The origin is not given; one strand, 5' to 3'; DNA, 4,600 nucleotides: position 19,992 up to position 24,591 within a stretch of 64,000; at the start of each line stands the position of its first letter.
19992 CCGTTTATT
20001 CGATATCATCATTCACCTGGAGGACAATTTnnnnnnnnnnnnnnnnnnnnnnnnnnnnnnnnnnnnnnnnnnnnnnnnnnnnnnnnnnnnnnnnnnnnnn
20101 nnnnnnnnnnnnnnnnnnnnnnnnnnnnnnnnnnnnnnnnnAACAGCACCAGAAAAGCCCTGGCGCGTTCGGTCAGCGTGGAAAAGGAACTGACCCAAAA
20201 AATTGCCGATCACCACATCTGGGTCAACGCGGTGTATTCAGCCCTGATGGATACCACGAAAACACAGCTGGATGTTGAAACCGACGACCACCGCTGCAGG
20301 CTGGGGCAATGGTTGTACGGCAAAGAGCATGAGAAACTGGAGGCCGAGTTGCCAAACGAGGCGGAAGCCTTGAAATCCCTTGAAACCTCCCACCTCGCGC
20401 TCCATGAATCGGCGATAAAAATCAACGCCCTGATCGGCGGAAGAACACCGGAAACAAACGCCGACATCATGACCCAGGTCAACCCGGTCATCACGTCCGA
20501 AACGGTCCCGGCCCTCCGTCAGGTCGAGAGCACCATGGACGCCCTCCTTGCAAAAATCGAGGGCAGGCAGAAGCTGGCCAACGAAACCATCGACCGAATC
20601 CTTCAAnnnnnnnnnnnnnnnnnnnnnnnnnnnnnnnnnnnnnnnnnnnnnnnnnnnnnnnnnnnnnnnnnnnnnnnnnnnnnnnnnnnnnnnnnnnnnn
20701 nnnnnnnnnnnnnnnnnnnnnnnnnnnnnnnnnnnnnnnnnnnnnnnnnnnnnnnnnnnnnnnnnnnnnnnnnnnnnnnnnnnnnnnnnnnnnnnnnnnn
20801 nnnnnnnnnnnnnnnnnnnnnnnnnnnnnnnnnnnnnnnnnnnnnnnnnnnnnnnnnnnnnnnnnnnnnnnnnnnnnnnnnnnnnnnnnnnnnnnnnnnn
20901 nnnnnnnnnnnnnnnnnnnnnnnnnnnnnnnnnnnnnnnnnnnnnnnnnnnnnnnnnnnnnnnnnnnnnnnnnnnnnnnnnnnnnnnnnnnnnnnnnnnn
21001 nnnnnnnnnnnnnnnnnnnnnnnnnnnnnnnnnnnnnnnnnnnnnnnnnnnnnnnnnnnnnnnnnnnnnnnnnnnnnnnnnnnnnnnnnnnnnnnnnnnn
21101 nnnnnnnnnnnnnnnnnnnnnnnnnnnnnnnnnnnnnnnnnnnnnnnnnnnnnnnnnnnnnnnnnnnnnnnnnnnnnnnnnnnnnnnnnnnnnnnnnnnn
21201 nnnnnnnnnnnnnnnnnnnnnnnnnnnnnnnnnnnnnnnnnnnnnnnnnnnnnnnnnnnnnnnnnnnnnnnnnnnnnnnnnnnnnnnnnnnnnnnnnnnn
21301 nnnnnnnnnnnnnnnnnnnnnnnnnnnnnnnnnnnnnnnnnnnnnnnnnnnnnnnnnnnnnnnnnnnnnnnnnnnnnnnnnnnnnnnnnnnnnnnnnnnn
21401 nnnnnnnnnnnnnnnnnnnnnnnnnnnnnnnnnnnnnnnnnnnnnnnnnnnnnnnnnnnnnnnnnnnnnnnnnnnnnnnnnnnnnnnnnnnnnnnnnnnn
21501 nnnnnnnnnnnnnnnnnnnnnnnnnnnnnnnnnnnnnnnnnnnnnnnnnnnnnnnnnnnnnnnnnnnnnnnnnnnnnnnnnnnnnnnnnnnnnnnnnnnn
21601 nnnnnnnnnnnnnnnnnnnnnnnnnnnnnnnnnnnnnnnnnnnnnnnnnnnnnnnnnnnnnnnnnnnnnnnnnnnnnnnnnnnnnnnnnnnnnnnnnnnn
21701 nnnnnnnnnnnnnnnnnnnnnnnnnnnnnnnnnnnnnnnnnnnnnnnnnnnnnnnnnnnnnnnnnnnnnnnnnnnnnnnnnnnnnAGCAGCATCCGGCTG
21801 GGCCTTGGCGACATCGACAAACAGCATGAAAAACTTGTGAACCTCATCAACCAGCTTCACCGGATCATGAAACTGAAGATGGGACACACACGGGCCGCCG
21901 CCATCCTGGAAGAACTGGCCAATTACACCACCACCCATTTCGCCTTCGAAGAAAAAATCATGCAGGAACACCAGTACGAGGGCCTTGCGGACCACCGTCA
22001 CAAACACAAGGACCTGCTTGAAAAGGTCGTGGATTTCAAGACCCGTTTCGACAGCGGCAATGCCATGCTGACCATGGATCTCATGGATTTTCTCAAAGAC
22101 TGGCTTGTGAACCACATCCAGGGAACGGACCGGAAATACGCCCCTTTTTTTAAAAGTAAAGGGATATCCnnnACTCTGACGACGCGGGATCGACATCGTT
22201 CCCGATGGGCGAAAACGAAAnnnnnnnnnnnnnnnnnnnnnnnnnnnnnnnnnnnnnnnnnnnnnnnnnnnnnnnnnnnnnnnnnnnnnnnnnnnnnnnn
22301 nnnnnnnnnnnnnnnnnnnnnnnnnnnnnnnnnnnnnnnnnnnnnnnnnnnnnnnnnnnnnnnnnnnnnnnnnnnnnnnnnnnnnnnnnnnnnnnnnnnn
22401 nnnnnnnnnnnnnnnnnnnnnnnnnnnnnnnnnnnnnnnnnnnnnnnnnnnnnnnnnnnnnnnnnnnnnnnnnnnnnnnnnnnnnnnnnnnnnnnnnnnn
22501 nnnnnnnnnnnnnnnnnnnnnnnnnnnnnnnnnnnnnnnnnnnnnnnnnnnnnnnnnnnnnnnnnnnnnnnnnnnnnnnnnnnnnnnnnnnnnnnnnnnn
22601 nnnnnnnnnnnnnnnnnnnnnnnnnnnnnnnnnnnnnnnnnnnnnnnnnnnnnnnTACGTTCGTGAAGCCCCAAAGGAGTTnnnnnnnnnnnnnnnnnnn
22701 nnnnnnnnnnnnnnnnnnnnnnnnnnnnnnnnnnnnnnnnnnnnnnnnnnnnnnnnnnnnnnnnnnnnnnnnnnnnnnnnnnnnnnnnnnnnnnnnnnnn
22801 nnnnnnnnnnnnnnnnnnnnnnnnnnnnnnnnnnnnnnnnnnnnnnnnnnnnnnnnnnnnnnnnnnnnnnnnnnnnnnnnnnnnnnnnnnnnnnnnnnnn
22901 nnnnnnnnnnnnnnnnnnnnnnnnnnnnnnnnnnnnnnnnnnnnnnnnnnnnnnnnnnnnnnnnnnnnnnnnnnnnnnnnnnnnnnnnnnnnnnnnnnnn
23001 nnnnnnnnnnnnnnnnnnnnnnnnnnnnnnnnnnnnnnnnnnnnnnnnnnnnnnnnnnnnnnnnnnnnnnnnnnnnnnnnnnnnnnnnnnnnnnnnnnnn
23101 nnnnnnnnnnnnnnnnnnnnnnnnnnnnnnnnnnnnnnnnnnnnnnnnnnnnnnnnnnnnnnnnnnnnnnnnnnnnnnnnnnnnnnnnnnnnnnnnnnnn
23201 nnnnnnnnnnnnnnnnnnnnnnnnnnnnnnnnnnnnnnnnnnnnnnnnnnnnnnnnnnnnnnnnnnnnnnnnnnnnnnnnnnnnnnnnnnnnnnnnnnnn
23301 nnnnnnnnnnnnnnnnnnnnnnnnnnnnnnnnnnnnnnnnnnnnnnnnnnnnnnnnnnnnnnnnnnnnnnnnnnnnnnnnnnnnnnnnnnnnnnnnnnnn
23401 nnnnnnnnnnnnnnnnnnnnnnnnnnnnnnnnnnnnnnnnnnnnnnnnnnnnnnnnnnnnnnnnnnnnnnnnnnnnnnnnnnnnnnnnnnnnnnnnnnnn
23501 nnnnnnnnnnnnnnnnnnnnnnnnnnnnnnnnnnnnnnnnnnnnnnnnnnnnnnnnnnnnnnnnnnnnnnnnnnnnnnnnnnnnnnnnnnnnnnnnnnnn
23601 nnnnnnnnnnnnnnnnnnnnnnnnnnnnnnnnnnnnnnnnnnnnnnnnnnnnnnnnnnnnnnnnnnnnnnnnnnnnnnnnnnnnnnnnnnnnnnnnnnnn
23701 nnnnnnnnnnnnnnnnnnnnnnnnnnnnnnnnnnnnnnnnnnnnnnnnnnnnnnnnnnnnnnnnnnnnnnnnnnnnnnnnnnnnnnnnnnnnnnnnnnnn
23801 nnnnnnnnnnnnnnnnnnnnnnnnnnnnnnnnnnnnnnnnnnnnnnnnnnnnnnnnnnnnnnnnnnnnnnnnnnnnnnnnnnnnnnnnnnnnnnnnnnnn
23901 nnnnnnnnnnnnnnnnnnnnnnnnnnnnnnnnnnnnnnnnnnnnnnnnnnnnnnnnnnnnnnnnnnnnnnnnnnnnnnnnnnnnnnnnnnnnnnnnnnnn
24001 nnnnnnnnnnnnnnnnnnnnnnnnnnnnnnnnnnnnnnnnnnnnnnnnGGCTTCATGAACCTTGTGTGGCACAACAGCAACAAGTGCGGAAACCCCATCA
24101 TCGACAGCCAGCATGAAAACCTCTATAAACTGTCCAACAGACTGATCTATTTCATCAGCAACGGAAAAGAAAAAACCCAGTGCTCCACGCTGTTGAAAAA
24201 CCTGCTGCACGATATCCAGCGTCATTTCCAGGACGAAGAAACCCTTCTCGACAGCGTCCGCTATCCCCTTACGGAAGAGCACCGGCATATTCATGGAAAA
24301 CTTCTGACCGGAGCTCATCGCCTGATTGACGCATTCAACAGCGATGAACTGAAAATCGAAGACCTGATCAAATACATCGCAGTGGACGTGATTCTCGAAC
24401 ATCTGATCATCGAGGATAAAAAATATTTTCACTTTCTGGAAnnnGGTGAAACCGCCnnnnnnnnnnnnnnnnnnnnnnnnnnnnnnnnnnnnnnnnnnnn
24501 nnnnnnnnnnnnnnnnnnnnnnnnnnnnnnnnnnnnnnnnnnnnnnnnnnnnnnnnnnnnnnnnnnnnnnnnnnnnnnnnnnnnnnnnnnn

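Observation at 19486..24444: Sigma-54-promoted signalling operon with three metal/oxygen-sensor domains but no CheA/CheW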

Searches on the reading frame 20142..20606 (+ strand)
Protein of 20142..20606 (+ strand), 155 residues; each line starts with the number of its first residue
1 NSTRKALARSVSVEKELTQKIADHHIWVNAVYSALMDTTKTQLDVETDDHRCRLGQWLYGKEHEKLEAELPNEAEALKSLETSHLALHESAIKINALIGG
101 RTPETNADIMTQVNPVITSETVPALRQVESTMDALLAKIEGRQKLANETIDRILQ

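Call 77: predict_structure(alignment_id=A6)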
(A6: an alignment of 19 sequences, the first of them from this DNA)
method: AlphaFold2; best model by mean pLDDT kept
length: 155 residues; sequences in the alignment: 19
mean_pLDDT: 94.1   pTM: 0.86
mean pLDDT of the five models: 94.1, 93.4, 93.3, 90.9, 90.2
residues with pLDDT >= 90: 126; 70-90: 29; 50-70: 0; < 50: 0
segments of 3 or more residues with pLDDT < 50: none
pLDDT, mean of each block of 10 residues (from residue 1): 85 94 97 94 96 96 93 95 98 96 89 97 98 96 90 90
secondary structure, 60 per line:
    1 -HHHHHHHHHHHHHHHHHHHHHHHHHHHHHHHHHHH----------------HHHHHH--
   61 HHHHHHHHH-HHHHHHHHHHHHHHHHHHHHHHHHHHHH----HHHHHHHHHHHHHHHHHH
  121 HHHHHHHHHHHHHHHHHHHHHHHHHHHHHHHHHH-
elements in order: H2-36 H53-58 H61-69 H71-98 H103-154

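Call 79: fold_search(model_id=the predicted structure, library=pdb)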
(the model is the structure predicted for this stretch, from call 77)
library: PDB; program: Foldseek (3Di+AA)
matches with E <= 10: 601; with E <= 0.001: 0
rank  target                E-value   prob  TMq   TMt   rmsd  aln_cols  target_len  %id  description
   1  8tn1_A                1.4e-01  0.69  0.35  0.36   8.9       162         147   13  De novo designed protein binds poly ADP ribose polymerase inhibitors (PARPi) - apo (released 2024-04-24)
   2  7wrm_A                2.0e-01  0.91  0.45  0.48   9.4       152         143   18  The malate-bound dimer of chemoreceptor MCP2201 ligand binding domain (released 2023-01-04)
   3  8s2p_BBB              2.0e-01  0.60  0.33  0.29  24.0       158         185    9  Crystal structure of Borrelia burgdorferi paralogous family 12 outer surface protein BBH37 (space group p21) (released 2025-03-05)
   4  6db1_B                2.1e-01  0.85  0.40  0.43   6.9       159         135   15  2.0 Angstrom Resolution Crystal Structure of N-Terminal Ligand-Binding Domain of Putative Methyl-Accepting Chemotaxis  (released 2018-05-16)
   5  9kup_B                2.1e-01  0.84  0.38  0.44   9.7       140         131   18  Crystal structure of MCP2201LBD (released 2025-10-22)
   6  2lig_A                2.6e-01  0.80  0.44  0.43  12.0       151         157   10  THREE-DIMENSIONAL STRUCTURES OF THE LIGAND-BINDING DOMAIN OF THE BACTERIAL ASPARTATE RECEPTOR WITH AND WITHOUT A LIGAN (released 1995-09-15)
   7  9kup_A                2.6e-01  0.66  0.34  0.38  10.4       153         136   19  Crystal structure of MCP2201LBD (released 2025-10-22)
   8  3fyq                  2.6e-01  0.28  0.26  0.23  16.5       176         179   12  Structure of Drosophila melanogaster talin IBS2 domain (residues 1981-2168) (released 2009-02-03)
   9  8s2f_BBB              2.7e-01  0.47  0.32  0.29  23.5       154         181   13  Crystal structure of Borrelia burgdorferi paralogous family 12 outer surface protein BBH37 (released 2025-03-05)
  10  6ixv_A                3.0e-01  0.18  0.24  0.17  23.9       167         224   14  Crystal structure of SH3BP5-Rab11a (released 2019-03-20)
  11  5xub_B                3.5e-01  0.97  0.55  0.59   7.0       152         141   10  The citrate-bound trimer of chemoreceptor MCP2201 ligand binding domain (released 2018-06-27)
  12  8dt0_B                3.5e-01  0.63  0.36  0.39   7.0       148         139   14  Scaffolding protein functional sites using deep learning (released 2022-08-10)
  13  2v0o_C                4.1e-01  0.33  0.32  0.21  32.5       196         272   14  FCHO2 F-BAR domain (released 2007-06-26)
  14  7zgj_C                4.3e-01  0.21  0.30  0.26  24.0       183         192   11  Trypanosoma brucei gambiense ISG65 in complex with human complement component C3 (released 2023-04-05)
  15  4k0d_A                4.8e-01  0.30  0.33  0.32  13.0       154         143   12  Periplasmic sensor domain of sensor histidine kinase, Adeh_2942 (released 2013-06-12)
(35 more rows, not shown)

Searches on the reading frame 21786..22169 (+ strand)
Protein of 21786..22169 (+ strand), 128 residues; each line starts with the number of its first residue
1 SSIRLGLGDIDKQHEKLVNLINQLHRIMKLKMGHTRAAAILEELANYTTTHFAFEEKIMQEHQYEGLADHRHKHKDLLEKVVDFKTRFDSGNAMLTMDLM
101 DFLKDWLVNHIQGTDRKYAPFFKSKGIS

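Call 58: search_solved_structures(query=window:21786-22169:+, max_evalue=1e-10, show_alignments=1)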
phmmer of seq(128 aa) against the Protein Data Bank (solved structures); distinct sequences matched with E-value up to 1e-10: 10.
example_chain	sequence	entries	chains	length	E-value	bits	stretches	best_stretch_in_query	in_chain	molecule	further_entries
2awc_A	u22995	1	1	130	2.9e-20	76.3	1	6-128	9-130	hemerythrin-like domain protein DcrH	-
2avk_A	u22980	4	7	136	3.3e-20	76.1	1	6-128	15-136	hemerythrin-like domain protein DcrH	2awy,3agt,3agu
3waq_A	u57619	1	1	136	3.4e-19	72.9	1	6-128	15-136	Hemerythrin-like domain protein DcrH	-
3whn_A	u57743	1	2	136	3.6e-19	72.8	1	6-128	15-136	Hemerythrin-like domain protein DcrH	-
4xpx_A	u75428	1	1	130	4.7e-17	65.9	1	6-122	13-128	Bacteriohemerythrin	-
4xpw_A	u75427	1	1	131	1.8e-16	64.1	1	6-122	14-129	Bacteriohemerythrin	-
4xq1_A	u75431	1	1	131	2.4e-16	63.6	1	6-122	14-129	Bacteriohemerythrin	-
4xpy_A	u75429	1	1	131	2.5e-16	63.6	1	6-122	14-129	Bacteriohemerythrin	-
1a7d_A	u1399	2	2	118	1.6e-12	51.3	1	36-119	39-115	MYOHEMERYTHRIN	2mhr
1a7e_A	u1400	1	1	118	1.6e-11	48.1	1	36-119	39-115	MYOHEMERYTHRIN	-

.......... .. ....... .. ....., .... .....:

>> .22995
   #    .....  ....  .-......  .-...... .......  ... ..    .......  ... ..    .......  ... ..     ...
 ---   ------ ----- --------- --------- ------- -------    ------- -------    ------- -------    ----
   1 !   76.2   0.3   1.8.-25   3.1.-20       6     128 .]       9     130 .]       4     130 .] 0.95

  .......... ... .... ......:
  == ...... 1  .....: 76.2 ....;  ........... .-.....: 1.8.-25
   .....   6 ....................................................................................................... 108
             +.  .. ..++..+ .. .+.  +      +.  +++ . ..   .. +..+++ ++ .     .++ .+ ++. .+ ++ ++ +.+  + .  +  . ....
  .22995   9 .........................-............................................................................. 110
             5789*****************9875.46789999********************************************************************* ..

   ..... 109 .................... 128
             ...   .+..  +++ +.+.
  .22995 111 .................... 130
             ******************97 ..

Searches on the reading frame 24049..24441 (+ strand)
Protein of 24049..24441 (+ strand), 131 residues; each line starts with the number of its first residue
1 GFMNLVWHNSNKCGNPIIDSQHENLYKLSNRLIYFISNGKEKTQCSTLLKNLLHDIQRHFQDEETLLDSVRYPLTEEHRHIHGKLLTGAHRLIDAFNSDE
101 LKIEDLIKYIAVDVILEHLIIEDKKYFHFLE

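Call 59: search_solved_structures(query=window:24049-24441:+, max_evalue=0.01, show_alignments=1)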
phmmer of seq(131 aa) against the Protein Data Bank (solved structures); distinct sequences matched with E-value up to 0.01: 8.
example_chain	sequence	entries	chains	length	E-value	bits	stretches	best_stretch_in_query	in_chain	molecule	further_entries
2avk_A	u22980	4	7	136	3.5e-05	27.3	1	11-130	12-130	hemerythrin-like domain protein DcrH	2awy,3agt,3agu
2awc_A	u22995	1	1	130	4.4e-05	27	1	13-130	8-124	hemerythrin-like domain protein DcrH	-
3waq_A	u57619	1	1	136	0.00018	25.1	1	11-130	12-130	Hemerythrin-like domain protein DcrH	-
3whn_A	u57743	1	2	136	0.00018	25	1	11-130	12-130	Hemerythrin-like domain protein DcrH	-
4xpx_A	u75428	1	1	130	0.00032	24.2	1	17-126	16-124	Bacteriohemerythrin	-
4xpw_A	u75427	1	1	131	0.00058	23.4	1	17-126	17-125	Bacteriohemerythrin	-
4xq1_A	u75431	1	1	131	0.00074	23.1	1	17-126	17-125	Bacteriohemerythrin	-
4xpy_A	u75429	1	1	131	0.00076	23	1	17-126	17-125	Bacteriohemerythrin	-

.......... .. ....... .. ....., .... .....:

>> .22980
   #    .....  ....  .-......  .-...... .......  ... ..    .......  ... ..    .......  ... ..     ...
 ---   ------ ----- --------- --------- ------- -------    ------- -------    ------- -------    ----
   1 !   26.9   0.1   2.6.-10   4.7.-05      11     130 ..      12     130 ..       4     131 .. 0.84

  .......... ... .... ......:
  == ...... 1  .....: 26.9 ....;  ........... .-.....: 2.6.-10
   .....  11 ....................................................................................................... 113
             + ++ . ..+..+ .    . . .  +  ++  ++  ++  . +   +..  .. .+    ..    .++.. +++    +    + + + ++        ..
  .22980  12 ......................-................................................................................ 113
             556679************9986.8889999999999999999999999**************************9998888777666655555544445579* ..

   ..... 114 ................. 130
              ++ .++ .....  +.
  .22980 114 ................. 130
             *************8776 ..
